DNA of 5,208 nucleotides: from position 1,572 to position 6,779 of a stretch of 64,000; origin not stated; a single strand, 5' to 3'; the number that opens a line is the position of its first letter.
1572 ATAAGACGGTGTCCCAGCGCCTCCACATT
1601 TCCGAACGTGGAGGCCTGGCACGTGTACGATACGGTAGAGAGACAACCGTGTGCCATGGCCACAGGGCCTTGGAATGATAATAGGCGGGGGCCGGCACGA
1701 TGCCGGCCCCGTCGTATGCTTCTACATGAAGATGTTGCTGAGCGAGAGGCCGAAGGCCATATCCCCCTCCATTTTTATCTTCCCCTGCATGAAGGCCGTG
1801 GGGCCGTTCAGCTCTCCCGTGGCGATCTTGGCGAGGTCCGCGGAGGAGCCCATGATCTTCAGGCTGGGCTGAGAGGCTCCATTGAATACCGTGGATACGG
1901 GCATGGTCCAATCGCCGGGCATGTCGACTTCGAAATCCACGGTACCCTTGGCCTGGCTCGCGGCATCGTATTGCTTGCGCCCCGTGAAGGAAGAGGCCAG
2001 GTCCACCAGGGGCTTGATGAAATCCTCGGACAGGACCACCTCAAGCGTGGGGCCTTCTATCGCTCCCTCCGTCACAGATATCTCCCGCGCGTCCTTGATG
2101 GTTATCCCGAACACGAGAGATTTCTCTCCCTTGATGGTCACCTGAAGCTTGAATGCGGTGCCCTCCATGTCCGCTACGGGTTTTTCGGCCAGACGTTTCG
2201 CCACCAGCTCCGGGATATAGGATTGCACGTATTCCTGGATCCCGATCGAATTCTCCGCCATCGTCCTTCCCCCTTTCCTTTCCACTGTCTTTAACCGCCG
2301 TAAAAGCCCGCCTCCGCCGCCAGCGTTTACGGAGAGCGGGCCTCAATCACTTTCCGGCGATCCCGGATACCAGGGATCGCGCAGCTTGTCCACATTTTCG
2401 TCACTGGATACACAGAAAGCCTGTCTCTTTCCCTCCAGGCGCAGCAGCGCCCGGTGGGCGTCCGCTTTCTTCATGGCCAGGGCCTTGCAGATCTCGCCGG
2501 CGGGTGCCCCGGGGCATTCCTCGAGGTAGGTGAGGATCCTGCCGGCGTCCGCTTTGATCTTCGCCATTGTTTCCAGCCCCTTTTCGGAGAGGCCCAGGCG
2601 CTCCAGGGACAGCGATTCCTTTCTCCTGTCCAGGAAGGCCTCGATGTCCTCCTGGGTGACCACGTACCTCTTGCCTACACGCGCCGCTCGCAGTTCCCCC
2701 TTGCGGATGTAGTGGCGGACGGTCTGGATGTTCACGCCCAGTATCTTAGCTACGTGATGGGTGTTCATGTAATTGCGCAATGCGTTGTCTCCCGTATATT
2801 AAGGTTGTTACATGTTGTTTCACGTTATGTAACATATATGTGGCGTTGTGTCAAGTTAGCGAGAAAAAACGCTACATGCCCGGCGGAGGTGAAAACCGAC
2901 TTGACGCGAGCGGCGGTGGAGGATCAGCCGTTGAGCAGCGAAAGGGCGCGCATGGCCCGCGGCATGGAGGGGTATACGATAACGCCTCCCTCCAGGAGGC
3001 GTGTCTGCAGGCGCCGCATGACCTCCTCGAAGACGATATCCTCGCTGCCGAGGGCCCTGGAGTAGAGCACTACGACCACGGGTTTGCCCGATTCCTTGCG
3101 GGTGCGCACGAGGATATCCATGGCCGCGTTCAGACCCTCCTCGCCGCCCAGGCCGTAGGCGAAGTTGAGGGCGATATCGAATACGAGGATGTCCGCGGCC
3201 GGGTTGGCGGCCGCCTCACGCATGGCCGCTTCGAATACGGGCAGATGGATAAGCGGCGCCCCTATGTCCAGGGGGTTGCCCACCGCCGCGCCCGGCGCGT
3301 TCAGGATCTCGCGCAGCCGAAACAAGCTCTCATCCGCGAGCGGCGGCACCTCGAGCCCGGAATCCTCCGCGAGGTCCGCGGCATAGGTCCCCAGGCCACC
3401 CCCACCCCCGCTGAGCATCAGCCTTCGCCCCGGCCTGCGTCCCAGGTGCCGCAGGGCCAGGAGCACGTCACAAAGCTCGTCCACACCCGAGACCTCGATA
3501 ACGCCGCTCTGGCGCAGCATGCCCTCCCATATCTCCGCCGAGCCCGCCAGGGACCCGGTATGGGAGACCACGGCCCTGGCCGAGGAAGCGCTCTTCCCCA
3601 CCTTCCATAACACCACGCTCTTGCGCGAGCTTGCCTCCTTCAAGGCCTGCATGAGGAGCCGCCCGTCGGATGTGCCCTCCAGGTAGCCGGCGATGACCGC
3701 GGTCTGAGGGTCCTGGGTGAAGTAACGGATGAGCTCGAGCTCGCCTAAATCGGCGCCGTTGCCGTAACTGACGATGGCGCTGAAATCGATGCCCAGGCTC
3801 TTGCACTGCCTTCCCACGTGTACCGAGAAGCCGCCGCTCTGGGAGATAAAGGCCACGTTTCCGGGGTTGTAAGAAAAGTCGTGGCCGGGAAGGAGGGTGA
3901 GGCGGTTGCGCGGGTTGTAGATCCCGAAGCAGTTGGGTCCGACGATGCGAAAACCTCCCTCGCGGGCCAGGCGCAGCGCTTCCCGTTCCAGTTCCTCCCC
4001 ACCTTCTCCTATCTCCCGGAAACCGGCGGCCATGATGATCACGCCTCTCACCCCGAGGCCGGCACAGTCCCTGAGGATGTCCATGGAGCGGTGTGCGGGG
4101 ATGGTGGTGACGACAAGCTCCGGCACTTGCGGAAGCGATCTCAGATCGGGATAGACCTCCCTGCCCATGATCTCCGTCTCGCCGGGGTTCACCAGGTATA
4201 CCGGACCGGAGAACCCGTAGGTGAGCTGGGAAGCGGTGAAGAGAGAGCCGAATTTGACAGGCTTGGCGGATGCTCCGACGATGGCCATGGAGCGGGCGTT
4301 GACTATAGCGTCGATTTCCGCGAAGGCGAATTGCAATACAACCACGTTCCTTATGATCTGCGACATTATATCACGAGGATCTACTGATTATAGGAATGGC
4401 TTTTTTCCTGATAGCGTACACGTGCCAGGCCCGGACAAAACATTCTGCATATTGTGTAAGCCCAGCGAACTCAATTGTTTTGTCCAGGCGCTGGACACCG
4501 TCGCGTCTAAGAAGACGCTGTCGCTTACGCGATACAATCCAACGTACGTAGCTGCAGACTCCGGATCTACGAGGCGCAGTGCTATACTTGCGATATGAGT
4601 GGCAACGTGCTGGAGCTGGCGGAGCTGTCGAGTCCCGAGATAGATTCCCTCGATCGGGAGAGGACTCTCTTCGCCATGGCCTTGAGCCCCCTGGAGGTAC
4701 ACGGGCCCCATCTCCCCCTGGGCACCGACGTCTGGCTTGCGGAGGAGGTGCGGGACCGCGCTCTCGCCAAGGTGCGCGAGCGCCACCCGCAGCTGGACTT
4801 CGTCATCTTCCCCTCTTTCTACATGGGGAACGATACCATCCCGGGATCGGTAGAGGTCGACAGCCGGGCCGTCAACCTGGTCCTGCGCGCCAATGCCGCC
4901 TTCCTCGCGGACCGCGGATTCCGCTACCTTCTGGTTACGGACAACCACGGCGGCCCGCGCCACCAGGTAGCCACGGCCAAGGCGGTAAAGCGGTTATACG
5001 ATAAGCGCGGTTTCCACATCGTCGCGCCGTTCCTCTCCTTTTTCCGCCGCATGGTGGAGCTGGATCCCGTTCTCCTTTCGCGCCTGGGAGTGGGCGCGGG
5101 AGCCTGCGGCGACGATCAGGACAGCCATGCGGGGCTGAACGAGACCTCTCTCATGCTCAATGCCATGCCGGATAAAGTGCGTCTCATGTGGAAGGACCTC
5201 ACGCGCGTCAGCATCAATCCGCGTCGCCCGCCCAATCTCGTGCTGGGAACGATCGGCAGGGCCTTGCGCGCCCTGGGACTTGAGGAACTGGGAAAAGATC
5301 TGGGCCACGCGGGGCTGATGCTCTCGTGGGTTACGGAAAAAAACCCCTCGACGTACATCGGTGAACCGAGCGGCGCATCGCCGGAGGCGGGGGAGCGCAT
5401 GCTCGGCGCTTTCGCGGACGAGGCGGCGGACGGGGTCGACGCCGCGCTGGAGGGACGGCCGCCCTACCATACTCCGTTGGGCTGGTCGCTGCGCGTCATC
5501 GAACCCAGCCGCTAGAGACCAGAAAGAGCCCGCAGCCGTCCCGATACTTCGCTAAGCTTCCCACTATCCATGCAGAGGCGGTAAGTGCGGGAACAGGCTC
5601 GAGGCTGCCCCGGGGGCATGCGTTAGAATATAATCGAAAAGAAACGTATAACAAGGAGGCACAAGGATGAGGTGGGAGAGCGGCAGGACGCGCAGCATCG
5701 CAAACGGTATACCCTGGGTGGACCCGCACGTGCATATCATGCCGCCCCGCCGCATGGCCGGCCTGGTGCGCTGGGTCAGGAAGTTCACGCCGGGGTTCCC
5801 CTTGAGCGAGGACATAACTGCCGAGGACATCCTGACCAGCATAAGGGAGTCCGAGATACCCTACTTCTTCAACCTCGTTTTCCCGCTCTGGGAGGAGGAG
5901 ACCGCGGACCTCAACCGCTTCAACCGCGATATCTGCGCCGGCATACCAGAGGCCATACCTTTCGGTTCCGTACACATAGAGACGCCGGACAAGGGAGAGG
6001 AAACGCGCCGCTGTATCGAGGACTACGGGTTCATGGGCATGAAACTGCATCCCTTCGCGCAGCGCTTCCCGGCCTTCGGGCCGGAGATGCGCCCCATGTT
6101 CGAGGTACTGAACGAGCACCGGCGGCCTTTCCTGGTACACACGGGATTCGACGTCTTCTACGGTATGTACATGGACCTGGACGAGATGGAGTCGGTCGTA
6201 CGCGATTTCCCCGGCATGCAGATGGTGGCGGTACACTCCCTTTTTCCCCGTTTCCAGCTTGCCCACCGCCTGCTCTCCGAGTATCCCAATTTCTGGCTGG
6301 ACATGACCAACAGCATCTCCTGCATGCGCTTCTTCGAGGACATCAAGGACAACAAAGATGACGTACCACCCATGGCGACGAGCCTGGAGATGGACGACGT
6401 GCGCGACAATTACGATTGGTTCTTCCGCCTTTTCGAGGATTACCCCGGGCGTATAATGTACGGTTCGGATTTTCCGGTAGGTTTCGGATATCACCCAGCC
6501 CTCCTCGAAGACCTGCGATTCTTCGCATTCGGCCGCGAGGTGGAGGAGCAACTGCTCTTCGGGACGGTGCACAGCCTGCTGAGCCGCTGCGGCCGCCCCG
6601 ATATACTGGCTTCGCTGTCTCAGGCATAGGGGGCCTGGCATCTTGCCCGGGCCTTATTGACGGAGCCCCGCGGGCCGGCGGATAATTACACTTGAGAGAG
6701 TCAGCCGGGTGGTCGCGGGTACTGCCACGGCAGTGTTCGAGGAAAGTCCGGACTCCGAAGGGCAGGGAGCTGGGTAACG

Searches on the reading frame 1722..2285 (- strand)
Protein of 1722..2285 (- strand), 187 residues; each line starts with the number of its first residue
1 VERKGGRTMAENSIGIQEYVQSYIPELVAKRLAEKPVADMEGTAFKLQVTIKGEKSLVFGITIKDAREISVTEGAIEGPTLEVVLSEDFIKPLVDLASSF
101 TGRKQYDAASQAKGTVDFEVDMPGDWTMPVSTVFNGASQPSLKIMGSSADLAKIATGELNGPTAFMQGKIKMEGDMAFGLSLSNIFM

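Call 51: search_protein_families(library=pfam, proteins=[window:1722-2285:-], max_evalue=0.001)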
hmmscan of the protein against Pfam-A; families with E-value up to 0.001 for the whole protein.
window:1722-2285:- (187 aa): 1 family
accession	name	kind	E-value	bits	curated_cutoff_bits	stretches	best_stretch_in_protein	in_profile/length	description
PF02036.22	SCP2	-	8e-14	52.2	21.3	1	106-186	13-100/101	SCP-2 sterol transfer family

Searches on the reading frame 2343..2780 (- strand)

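Call 51: search_protein_families(library=pfam, proteins=[window:2343-2780:-], max_evalue=0.001)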
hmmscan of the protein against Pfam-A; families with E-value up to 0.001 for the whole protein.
window:2343-2780:- (145 aa): 5 families
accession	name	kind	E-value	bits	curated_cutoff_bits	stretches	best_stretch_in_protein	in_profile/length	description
PF12728.13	HTH_17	-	9.9e-14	51.8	27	1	4-53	1-50/51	Helix-turn-helix domain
PF00376.29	MerR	-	2e-06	27.9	28.2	1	10-36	5-32/38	MerR family regulatory protein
PF13411.12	MerR_1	-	7.2e-06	26.5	21.6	1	5-48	1-45/69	MerR HTH family regulatory protein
PF13412.12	HTH_24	-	0.00011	22.1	21.9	0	81-116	7-42/48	Winged helix-turn-helix DNA-binding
PF09339.16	HTH_IclR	-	0.00014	21.9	22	1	80-116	6-43/52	IclR helix-turn-helix domain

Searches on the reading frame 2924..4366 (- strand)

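Call 24: search_protein_families(library=pfam, proteins=[window:2924-4366:-], max_evalue=0.001)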
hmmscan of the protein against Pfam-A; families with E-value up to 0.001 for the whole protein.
window:2924-4366:- (480 aa): 3 families
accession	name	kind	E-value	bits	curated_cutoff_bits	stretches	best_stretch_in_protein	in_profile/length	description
PF13607.11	Succ_CoA_lig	-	2.7e-44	150.7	27.4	1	168-304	1-137/138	Succinyl-CoA ligase like flavodoxin domain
PF13380.12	CoA_binding_2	-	3.7e-22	79.4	22.8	1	25-151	1-115/116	CoA binding domain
PF02629.25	CoA_binding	-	5.7e-06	27.4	22.3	1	25-115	4-97/97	CoA binding domain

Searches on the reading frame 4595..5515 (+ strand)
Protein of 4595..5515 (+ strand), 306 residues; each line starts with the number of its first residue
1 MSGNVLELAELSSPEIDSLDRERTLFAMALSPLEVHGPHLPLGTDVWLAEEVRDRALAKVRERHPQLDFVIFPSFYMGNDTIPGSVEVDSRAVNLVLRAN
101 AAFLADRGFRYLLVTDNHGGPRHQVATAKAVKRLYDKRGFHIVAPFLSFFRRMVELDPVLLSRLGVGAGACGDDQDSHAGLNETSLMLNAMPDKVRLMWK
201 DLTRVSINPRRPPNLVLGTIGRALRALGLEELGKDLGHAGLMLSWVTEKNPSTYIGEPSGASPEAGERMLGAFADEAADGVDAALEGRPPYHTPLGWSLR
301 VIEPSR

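Call 24: search_protein_families(library=pfam, proteins=[window:4595-5515:+], max_evalue=0.001)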
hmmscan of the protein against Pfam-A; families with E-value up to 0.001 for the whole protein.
window:4595-5515:+ (306 aa): 1 family
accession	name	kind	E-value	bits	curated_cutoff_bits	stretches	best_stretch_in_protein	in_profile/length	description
PF02633.19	Creatininase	-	3.2e-31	109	31.3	1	9-278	1-235/238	Creatinine amidohydrolase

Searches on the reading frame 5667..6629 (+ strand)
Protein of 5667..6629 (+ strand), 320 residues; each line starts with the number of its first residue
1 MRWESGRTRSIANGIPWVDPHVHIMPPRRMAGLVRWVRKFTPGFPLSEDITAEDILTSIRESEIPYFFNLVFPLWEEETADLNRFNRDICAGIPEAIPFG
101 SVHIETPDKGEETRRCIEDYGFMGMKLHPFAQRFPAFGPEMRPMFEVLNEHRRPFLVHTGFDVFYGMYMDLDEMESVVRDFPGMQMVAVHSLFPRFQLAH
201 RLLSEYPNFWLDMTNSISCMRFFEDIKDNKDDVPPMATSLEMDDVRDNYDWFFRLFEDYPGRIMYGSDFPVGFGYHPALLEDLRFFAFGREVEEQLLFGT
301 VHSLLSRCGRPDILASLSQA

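Call 24: search_protein_families(library=pfam, proteins=[window:5667-6629:+], max_evalue=0.001)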
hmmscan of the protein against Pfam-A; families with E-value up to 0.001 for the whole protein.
window:5667-6629:+ (320 aa): 1 family
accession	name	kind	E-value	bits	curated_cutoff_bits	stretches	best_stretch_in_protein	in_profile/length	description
PF04909.20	Amidohydro_2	-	1.8e-20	74.4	26.4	1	18-271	1-249/289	Amidohydrolase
